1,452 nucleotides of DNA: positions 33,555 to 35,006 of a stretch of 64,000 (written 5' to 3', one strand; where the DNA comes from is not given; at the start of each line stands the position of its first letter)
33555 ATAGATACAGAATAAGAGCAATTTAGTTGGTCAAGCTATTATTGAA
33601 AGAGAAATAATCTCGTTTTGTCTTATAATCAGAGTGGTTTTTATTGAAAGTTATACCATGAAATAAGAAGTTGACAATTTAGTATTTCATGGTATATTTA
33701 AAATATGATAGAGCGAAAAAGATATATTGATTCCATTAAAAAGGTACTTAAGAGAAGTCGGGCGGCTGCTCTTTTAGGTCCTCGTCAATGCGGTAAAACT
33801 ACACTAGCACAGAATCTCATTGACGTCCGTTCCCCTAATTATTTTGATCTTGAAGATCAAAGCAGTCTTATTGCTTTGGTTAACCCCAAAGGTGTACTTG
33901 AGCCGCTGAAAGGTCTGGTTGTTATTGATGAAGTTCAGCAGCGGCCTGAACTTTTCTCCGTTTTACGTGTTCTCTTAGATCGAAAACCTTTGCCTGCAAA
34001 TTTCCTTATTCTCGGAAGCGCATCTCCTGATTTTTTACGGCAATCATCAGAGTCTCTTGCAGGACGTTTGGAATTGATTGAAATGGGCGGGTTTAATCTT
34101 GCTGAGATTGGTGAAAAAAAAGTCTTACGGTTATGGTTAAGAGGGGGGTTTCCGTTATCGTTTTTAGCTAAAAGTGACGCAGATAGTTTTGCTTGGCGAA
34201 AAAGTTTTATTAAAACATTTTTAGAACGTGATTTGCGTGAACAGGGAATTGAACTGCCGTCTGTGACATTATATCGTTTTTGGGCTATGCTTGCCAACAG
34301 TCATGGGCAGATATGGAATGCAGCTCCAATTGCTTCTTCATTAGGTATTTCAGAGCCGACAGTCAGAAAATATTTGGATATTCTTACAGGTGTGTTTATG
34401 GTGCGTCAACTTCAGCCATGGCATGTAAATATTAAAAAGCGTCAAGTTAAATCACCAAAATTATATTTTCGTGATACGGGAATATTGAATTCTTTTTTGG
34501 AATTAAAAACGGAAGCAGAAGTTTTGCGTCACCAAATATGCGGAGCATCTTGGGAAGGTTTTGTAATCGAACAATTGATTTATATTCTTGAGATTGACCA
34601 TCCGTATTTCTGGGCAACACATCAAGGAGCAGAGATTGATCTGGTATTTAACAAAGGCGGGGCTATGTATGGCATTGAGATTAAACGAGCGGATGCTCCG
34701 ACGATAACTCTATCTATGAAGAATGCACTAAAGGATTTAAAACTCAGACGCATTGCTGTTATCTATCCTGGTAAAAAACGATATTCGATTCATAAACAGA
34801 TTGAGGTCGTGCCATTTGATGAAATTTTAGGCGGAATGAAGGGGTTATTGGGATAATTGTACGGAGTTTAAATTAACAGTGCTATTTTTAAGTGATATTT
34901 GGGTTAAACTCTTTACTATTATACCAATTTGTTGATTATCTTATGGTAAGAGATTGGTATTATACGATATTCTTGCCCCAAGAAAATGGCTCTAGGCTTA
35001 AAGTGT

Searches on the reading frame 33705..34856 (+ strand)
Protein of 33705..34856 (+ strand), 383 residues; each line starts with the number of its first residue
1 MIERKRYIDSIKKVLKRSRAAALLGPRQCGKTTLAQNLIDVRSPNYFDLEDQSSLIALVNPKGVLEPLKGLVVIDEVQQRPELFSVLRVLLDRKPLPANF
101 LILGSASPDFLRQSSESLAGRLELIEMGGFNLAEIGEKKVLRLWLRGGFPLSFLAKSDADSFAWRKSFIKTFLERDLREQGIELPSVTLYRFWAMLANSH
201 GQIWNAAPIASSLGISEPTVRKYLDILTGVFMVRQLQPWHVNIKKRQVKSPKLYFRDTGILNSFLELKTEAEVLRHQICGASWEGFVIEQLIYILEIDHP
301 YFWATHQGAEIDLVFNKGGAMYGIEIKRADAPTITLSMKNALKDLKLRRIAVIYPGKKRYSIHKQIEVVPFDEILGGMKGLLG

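Call 12: search_protein_families(library=pfam, proteins=[window:33705-34856:+])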
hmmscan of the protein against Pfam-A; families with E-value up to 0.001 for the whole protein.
window:33705-34856:+ (383 aa): 2 families
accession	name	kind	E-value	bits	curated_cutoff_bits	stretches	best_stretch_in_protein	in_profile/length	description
PF13635.12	DUF4143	-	1.3e-43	149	28.1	1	174-328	1-159/160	Domain of unknown function (DUF4143)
PF13173.12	AAA_14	-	3.6e-22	79.2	27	1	19-135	3-128/129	AAA domain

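Call 13: search_protein_families(library=ncbifam, proteins=[window:33705-34856:+])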
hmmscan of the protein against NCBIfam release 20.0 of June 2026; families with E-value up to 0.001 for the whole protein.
window:33705-34856:+ (383 aa): 0 families

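Call 15: find_homologous_proteins(query=window:33705-34853:+, max_evalue=1e-30)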
Query window:33705-34853:+ (383 aa): 8000 proteins with E <= 1e-30 among 8000 candidates; the best 120 are listed.
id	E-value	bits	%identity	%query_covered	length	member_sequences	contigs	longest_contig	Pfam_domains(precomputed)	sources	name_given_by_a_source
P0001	2.4e-252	855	100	100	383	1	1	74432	PF13173.13,PF13635.13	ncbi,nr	ncbi:MAG: ATP-binding protein [Candidatus Kaelpia imicola]|nr:ATP-binding protein [Candidatus Kaelpi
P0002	1.2e-220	750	86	100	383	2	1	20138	PF13173.13,PF13635.13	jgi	-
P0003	2.3e-220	749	85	100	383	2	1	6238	PF13173.13,PF13635.13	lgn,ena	-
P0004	4.3e-220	749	86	100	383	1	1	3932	PF13173.13,PF13635.13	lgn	-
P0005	2.0e-219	746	85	100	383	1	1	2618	PF13173.13,PF13635.13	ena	-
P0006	6.1e-219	745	85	100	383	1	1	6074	PF13173.13,PF13635.13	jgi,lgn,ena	-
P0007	1.3e-218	744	86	100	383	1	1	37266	PF13173.13,PF13635.13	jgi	-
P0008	5.7e-218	742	84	100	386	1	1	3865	PF13173.13,PF13635.13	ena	-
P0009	8.3e-218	741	84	100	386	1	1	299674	PF13173.13,PF13635.13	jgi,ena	-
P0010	1.8e-217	740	84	100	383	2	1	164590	PF13173.13,PF13635.13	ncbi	-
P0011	6.8e-216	735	84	100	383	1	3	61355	PF13173.13,PF13635.13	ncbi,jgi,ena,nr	ncbi:MAG: hypothetical protein A2Z88_01805 [Omnitrophica WOR_2 bacterium GWA2_47_8]|nr:MAG: hypothet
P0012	9.8e-216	734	85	100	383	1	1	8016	PF13173.13,PF13635.13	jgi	-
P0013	1.3e-215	734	84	100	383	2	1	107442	PF13173.13,PF13635.13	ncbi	-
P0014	5.7e-215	732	83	100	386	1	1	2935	PF13173.13,PF13635.13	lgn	-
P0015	9.3e-215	731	85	100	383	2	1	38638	PF13173.13,PF13635.13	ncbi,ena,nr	ncbi:MAG: ATP-binding protein [Candidatus Kaelpia aquatica]|nr:ATP-binding protein [Candidatus Kaelp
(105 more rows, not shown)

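Call 22: search_protein_families(library=padloc, proteins=[window:33705-34856:+], max_evalue=0.1)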
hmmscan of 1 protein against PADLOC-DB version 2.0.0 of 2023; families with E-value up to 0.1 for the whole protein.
window:33705-34856:+ (383 aa): 9 families
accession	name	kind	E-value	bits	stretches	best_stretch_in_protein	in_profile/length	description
PDLC04790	PDC-S01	-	4e-84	280.8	2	137-373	171-416/422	-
PDLC04789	PDC-S01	-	2e-44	150.2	1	1-331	1-343/375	-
PDLC04791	PDC-S01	-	2.7e-25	86.9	1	3-353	3-375/395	-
PDLC04787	PDC-S01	-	6.2e-24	82.6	1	1-269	10-308/412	-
PDLC04786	PDC-S01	-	1.4e-16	58.3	2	244-370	298-425/439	-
PDLC04788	PDC-S01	-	3.7e-16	57.1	2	220-344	263-397/448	-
PDLC04792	PDC-S01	-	2.9e-13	47.2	2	244-348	298-404/452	-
PDLC01903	CARF4--CARF_PDDEXK_TM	-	0.0049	14.3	1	257-335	258-323/380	-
PDLC04140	mad8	-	0.019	12.5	1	15-63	24-67/314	mads_8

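Call 23: search_solved_structures(query=window:33705-34853:+, max_evalue=1)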
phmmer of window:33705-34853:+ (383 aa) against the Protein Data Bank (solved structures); distinct sequences matched with E-value up to 1: 0.

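Call 35: find_related_loci(query=A2, collection=metagenome_contigs, flank=2000)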
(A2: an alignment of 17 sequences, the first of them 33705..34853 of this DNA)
Query A2 (383 aa) in metagenome_contigs; peptide patterns used: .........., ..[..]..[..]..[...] (x = any residue, [..] = any of these).
600 stretches matched a pattern (row limit reached: there are more); 556 encode a relative of the query (tblastn E <= 1e-3); the best 80 are kept; 80 distinct loci.
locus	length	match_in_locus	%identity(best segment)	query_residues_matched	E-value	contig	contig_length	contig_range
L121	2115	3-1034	87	39-382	0e+0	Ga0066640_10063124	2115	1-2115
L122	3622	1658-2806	71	1-383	0e+0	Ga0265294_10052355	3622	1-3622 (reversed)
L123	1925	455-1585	60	1-377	2e-171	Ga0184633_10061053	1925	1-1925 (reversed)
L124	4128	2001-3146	57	1-382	4e-154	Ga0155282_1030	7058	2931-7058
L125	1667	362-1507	58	1-382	5e-164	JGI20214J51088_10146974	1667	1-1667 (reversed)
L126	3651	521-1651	58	1-377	1e-152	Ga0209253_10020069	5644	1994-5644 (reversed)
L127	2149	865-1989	58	1-375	2e-160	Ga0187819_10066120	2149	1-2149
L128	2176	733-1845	59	1-371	2e-155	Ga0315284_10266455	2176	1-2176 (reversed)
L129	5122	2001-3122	56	1-374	2e-145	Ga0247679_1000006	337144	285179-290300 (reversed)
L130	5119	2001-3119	57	2-374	3e-145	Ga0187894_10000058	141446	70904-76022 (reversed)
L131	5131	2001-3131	59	1-377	9e-145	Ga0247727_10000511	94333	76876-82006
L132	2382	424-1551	55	1-376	2e-152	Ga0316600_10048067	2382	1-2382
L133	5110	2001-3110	58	1-370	2e-143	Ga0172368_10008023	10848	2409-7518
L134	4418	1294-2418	55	1-375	2e-143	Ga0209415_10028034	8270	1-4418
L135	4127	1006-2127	57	1-374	2e-144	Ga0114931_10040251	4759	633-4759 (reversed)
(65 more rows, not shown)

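Call 56: predict_structure(alignment_id=A3)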
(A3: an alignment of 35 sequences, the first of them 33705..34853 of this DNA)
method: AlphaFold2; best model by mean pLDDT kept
length: 383 residues; sequences in the alignment: 35
mean_pLDDT: 74.3   pTM: 0.63
mean pLDDT of the five models: 74.3, 65.2, 49.7, 46.5, 44.4
residues with pLDDT >= 90: 30; 70-90: 233; 50-70: 91; < 50: 29
segments of 3 or more residues with pLDDT < 50: 233-251, 279-281, 305-309
pLDDT, mean of each block of 10 residues (from residue 1): 79 87 76 85 87 83 86 86 80 76 71 56 75 69 70 79 83 75 82 73 58 75 60 42 37 61 80 62 68 73 51 81 81 83 87 89 93 84 78
secondary structure, 60 per line:
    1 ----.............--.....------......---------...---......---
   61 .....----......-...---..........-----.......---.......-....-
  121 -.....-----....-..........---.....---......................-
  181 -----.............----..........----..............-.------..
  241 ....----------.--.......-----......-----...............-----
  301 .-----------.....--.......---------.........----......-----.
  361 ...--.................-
elements in order: H5-17 E20-24 H31-36 E46-48 H52-57 H61-65 E70-75 H83-92 E98-104 H108-114 H116-119 E122-126 H132-135 H137-146 H150-154 H158-179 H186-198 H203-212 H217-230 H239-244 H258-264 H270-275 H281-295 E313-317 E320-326 H336-344 E349-354 E360-363 E366-370 H371-382

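Call 60: fold_search(model_id=the predicted structure, library=pdb)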
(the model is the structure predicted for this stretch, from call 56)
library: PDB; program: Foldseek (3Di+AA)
matches with E <= 10: 1464; with E <= 0.001: 184
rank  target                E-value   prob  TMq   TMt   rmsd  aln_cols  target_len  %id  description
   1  7swl_D                4.0e-06  1.00  0.29  0.22  17.2       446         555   11  CryoEM structure of the N-terminal-deleted Rix7 AAA-ATPase (released 2022-03-02)
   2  9omq_A                1.3e-05  0.98  0.23  0.18  18.0       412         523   14  NSF, substrate free, hydrolyzing, class 24 (released 2025-08-06)
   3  2qen                  2.2e-05  1.00  0.42  0.45   7.1       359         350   15  The walker-type atpase paby2304 of pyrococcus abyssi (released 2008-07-01)
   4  9ok5_F                2.8e-05  0.96  0.23  0.18  18.5       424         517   13  22bin20S complex (NSF-alphaSNAP-2:2 syntaxin-1a:SNAP-25), hydrolyzing, class 16 (released 2025-08-06)
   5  9pd1_F                3.7e-05  0.92  0.22  0.14  18.5       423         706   13  22bin20S complex (NSF-alphaSNAP-2:2 syntaxin-1a:SNAP-25), hydrolyzing, class 20 (released 2025-08-06)
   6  7tib_E                4.0e-05  1.00  0.30  0.32  10.8       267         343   10  Structure of the yeast clamp loader (Replication Factor C RFC) bound to the open sliding clamp (Proliferating Cell Nuc (released 2022-02-16)
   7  7swl_C                4.0e-05  0.99  0.27  0.20  17.7       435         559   12  CryoEM structure of the N-terminal-deleted Rix7 AAA-ATPase (released 2022-03-02)
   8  8zwo_C                4.2e-05  1.00  0.32  0.37  13.3       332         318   13  Structure of CTF18-PCNA with ATP (released 2025-06-18)
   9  1iqp_C                4.5e-05  1.00  0.33  0.38   8.5       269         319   13  Crystal Structure of the Clamp Loader Small Subunit from Pyrococcus furiosus (released 2001-09-19)
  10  8val_B                4.5e-05  1.00  0.31  0.32  13.7       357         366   14  Structure of the E. coli clamp loader bound to the beta clamp in a Open-DNAp/t conformation (released 2024-03-27)
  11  3glg_B                4.5e-05  1.00  0.25  0.26  15.1       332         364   15  Crystal Structure of a Mutant (gammaT157A) E. coli Clamp Loader Bound to Primer-Template DNA (released 2009-05-26)
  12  8xvc_A                5.0e-05  1.00  0.28  0.42  11.3       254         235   16  CryoEM structure of ADP-DNA-MuB conformation1 (released 2024-08-14)
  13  8q41_B                5.0e-05  0.69  0.17  0.15  21.5       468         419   12  Crystal structure of Can2 (E341A) bound to cA4 and TTTAAA ssDNA (released 2023-11-22)
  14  9nly_E                5.3e-05  1.00  0.25  0.19   6.1       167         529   21  Y20S (Sec18-Sec17-Sec9-Sso1-Snc1) EDTA - Class 7 (released 2025-10-01)
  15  7ti8_C                5.3e-05  1.00  0.30  0.34  14.0       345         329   12  Structure of the yeast clamp loader (Replication Factor C RFC) bound to the open sliding clamp (Proliferating Cell Nuc (released 2022-02-16)
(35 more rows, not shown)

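Call 71: search_dna_similar(query=window:33705-34853:+, collection=plasmids, mode=protein, max_rows=25, max_evalue=1e-40)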
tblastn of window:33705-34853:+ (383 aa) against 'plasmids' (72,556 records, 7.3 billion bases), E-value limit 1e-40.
Records with a match: 122; places in all: 124; records where one place covers at least 80% of the query: 112.
Best place of each record, by identity: <60% 122.
By first word of the organism name: Rhizobium 20; Thermus 14; Agrobacterium 7; Sinorhizobium 7; Paracoccus 5; Dinoroseobacter 5; Sphingobium 4; Runella 4; Mesorhizobium 3; Phaeobacter 3; and 38 more.
By predicted mobility (MOB-suite, as given by PLSDB): non-mobilizable 70; conjugative 46; mobilizable 6.
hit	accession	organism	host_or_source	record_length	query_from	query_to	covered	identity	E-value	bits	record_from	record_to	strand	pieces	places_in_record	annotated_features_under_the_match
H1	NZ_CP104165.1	Candidatus Bandiella numerosa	Cryptomonas gyropyrenoidosa SAG ...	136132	2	376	98%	47.5%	1e-105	348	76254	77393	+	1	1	ATP-binding protein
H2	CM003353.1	Sphingomonas sp. MEA3-1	single cell,soil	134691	1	373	97%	46.4%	1e-89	301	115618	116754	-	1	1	record has no annotation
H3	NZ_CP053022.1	Sphingobium yanoikuyae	whole organism,River sediment ...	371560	1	373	97%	46.4%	1e-89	301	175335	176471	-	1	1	ATP-binding protein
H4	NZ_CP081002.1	Sphingobium sp. V4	cell culture,soil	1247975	1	373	97%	46.3%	9e-86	291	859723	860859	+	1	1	record has no annotation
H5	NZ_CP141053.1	Paracoccus denitrificans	-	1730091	1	373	97%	46.1%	1e-89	302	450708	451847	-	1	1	none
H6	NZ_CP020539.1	Sphingobium herbicidovorans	cell culture,soil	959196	1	373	97%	46.1%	6e-88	297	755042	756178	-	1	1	ATP-binding protein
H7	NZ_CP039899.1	Agrobacterium tumefaciens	-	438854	1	358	93%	47.6%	7e-69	287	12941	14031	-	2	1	none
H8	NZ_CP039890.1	Agrobacterium tumefaciens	-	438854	1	358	93%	47.6%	7e-69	287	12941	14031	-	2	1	none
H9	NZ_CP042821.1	Octadecabacter sp. SW4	single isolate,polar sea water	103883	1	381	99%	43.8%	2e-91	307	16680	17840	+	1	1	ATP-binding protein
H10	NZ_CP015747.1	Shinella sp. HZN7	-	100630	1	374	98%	44.6%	2e-84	287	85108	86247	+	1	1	ATP-binding protein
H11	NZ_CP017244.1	Rhizobium etli 8C-3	Phaseolus vulgaris,cell culture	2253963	1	379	99%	43.8%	7e-78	268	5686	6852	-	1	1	record has no annotation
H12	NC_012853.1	Rhizobium leguminosarum bv. trifolii WSM1325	-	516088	1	374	98%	44.1%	8e-81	276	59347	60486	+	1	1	ATP-binding protein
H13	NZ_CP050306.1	Rhizobium lusitanum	Oxytropis pumilio,cell culture,root ...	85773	1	371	97%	44.4%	2e-82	281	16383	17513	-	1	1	ATP-binding protein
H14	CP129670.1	Agrobacterium tumefaciens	Metal working fluids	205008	1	369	96%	44.7%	1e-80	276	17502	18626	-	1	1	ATP-binding protein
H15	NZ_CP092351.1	Rhizobium sp. C104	Cell culture,nodule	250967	1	374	98%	43.8%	1e-79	273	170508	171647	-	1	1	ATP-binding protein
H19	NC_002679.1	Mesorhizobium japonicum MAFF 303099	-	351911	1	374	98%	43.6%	7e-81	276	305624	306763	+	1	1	ATP-binding protein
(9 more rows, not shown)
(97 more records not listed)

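Call 72: get_annotated_region(hit=H12, flank=1500)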
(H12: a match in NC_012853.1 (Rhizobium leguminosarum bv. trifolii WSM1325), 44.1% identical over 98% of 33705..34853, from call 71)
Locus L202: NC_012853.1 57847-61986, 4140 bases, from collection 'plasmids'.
description: Rhizobium leguminosarum bv. trifolii WSM1325 plasmid pR132503, complete sequence
organism: Rhizobium leguminosarum bv. trifolii WSM1325 (NCBI taxid 395491)
taxonomy: Bacteria; Pseudomonadota; Alphaproteobacteria; Hyphomicrobiales; Rhizobiaceae; Rhizobium; Rhizobium leguminosarum; Rhizobium leguminosarum bv. trifolii WSM1325
host: -; source: -; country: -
typing (MOB-suite, as given by PLSDB): conjugative; replicon rep_cluster_32; relaxase MOBQ; mating-pair formation MPF_T
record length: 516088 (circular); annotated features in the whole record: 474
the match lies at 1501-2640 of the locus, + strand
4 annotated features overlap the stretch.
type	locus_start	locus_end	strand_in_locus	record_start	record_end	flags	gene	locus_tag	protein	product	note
CDS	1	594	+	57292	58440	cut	-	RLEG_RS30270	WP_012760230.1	site-specific integrase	GO:0015074 - DNA integration [Evidence IEA]; GO:0006310 - DNA recombination [Evidence IEA]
CDS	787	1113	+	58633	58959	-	-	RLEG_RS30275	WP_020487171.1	hypothetical protein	-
CDS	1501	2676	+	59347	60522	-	-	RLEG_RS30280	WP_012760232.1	ATP-binding protein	-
CDS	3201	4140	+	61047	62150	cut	-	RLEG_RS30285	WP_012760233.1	Fic family protein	-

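Call 73: get_annotated_region(hit=H19, flank=1500)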
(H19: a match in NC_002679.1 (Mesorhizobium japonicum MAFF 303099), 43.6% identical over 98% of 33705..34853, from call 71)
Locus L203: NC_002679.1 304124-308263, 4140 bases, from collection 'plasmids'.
description: Mesorhizobium japonicum MAFF 303099 plasmid pMLa, complete sequence
organism: Mesorhizobium japonicum MAFF 303099 (NCBI taxid 266835)
taxonomy: Bacteria; Pseudomonadota; Alphaproteobacteria; Hyphomicrobiales; Phyllobacteriaceae; Mesorhizobium; Mesorhizobium japonicum; Mesorhizobium japonicum MAFF 303099
host: -; source: -; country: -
typing (MOB-suite, as given by PLSDB): conjugative; relaxase MOBP,MOBP; mating-pair formation MPF_T
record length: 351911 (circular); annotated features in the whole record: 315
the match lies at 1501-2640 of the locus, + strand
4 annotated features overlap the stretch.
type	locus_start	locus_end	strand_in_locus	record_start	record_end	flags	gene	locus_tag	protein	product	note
CDS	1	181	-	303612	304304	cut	-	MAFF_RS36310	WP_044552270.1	SMC-Scp complex subunit ScpB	-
CDS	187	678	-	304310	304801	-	-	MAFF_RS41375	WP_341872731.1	DUF1403 family protein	-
CDS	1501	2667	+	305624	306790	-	-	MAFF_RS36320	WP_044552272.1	ATP-binding protein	-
CDS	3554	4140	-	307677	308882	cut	repC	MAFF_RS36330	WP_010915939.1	plasmid replication protein RepC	-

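Call 74: get_annotated_region(hit=H5, flank=1500)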
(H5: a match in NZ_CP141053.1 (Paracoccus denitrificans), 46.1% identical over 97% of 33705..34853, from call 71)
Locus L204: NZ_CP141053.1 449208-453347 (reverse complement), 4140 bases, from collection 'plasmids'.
description: Paracoccus denitrificans strain HAMBI_2443 plasmid unnamed1, complete sequence
organism: Paracoccus denitrificans (NCBI taxid 266)
taxonomy: Bacteria; Pseudomonadota; Alphaproteobacteria; Rhodobacterales; Paracoccaceae; Paracoccus; Paracoccus denitrificans
host: -; source: -; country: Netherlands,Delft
typing (MOB-suite, as given by PLSDB): conjugative; replicon rep_cluster_746; relaxase MOBP; mating-pair formation MPF_T
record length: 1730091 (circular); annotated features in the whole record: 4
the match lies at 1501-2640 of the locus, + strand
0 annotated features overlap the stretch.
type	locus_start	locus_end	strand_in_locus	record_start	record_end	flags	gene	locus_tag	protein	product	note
